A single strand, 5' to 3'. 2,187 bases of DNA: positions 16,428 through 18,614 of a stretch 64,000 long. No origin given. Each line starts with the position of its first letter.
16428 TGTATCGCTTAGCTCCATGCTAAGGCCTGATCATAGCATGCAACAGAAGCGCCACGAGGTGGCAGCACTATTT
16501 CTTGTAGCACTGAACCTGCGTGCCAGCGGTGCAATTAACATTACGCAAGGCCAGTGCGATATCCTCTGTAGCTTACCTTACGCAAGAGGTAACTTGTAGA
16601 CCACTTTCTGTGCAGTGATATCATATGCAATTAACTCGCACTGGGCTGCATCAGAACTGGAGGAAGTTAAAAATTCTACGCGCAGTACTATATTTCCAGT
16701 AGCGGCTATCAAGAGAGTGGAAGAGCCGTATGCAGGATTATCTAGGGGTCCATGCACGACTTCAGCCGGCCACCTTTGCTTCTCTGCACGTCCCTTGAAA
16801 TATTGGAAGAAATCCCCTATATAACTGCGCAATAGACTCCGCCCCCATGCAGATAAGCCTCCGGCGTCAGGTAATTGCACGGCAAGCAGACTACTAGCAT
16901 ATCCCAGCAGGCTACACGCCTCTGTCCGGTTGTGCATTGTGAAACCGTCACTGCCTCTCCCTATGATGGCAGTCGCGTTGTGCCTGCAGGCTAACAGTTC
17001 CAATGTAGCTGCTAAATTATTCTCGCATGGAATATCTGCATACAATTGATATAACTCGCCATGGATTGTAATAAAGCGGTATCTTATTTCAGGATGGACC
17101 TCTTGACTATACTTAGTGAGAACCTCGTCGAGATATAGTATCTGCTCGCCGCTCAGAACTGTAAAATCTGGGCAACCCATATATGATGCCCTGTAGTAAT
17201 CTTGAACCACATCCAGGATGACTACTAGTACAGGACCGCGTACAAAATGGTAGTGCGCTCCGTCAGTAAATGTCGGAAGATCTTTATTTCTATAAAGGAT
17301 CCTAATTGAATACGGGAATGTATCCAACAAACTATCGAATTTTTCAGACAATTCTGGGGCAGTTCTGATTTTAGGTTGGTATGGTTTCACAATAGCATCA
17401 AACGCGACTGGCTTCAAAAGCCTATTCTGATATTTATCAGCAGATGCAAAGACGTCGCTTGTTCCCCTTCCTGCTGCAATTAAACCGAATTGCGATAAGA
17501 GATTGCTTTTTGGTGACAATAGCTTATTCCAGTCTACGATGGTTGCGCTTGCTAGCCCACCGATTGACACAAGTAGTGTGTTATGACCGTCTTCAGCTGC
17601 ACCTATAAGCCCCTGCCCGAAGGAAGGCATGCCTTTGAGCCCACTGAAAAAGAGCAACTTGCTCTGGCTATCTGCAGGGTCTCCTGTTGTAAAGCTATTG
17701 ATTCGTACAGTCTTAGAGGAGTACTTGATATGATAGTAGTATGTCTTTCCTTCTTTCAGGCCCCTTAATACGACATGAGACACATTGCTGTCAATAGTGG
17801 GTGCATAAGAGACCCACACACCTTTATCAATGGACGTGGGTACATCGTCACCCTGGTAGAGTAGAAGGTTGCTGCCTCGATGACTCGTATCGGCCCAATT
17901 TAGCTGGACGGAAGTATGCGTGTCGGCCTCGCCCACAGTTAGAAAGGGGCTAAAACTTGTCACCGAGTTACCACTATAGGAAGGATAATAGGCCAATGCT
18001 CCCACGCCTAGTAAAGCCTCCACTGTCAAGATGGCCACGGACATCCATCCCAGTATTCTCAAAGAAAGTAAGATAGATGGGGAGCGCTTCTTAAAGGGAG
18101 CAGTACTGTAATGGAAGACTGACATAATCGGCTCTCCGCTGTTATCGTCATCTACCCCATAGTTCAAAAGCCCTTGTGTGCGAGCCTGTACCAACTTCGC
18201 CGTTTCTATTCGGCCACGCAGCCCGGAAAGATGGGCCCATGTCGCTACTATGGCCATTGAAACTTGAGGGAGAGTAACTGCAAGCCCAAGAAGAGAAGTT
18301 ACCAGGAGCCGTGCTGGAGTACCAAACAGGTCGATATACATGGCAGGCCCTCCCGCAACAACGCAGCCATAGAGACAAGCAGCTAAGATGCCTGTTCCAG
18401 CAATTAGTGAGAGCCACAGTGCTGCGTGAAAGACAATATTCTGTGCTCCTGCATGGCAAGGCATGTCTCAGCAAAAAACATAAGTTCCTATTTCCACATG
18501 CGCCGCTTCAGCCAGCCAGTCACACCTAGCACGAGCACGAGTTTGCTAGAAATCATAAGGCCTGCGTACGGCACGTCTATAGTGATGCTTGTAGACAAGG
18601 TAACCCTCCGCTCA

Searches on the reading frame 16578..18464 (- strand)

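Call 44: search_protein_families(library=pfam, proteins=[window:16578-18464:-], max_evalue=0.001)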
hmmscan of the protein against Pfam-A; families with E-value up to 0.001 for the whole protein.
window:16578-18464:- (628 aa): 1 family
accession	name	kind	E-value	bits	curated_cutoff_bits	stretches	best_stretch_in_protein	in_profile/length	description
PF16656.11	Pur_ac_phosph_N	-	5.7e-07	30.5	30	1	177-260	8-93/93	Purple acid Phosphatase, N-terminal domain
